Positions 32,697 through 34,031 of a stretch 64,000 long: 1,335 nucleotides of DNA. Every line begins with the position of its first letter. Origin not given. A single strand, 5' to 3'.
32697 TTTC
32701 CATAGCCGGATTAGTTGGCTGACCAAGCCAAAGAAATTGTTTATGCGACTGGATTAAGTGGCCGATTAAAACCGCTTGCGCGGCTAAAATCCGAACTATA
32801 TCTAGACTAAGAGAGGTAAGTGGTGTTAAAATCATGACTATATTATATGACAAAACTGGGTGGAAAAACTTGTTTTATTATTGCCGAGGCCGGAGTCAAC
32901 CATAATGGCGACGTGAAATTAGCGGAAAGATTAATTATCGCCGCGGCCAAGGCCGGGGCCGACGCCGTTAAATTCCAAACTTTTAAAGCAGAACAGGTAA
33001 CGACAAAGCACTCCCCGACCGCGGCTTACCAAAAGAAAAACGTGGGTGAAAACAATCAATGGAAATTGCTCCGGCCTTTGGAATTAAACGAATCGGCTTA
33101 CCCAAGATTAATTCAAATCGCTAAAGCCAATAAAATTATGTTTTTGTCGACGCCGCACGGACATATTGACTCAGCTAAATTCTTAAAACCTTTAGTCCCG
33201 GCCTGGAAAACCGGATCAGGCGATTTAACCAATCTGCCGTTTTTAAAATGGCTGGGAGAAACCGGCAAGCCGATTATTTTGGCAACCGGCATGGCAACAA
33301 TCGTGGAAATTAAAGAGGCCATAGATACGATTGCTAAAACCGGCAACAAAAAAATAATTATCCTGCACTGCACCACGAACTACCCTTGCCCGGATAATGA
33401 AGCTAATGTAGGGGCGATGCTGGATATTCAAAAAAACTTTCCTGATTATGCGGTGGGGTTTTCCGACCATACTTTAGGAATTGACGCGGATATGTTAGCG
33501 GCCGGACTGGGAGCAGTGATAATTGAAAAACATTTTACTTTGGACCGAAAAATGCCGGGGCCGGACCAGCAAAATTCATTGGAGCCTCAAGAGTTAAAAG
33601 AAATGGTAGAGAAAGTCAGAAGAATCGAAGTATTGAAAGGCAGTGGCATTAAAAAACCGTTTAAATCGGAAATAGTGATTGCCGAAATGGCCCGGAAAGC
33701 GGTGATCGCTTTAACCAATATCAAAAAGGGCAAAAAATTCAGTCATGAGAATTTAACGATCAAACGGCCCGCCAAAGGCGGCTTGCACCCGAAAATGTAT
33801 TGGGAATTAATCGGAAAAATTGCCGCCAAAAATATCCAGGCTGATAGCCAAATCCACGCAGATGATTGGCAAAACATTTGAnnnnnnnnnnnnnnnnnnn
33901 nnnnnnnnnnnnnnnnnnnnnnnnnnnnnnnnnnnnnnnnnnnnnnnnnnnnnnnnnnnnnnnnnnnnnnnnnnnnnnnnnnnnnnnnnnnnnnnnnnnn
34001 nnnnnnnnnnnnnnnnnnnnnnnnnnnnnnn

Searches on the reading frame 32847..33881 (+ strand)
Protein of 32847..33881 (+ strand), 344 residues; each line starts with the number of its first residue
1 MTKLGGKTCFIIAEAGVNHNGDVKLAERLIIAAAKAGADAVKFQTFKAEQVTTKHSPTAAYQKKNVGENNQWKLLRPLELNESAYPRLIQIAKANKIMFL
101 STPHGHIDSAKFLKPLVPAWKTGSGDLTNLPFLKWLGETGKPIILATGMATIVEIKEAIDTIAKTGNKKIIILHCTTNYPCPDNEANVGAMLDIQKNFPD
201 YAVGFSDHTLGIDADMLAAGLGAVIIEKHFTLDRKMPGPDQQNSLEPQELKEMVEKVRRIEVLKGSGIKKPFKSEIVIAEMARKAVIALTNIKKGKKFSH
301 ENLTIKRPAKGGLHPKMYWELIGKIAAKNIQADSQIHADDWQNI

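Call 6: search_protein_families(library=ncbifam, proteins=[window:32847-33881:+], max_evalue=0.00001)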
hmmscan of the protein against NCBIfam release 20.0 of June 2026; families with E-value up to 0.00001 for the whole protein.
window:32847-33881:+ (344 aa): 4 families
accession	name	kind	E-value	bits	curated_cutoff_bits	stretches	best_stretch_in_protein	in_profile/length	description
TIGR03569.1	NeuB_NnaB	equivalog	8e-121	403.1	399.65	1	9-336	1-329/329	N-acetylneuraminate synthase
TIGR03586.1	PseI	equivalog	2.2e-75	253.9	340.25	1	9-334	2-325/327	pseudaminic acid synthase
NF006421.0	PRK08673.1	subfamily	5.9e-08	32.3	335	1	112-264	173-333/338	3-deoxy-7-phosphoheptulonate synthase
TIGR01361.1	DAHP_synth_Bsub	equivalog_domain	2.6e-07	30.3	267.75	1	121-258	113-258/260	3-deoxy-7-phosphoheptulonate synthase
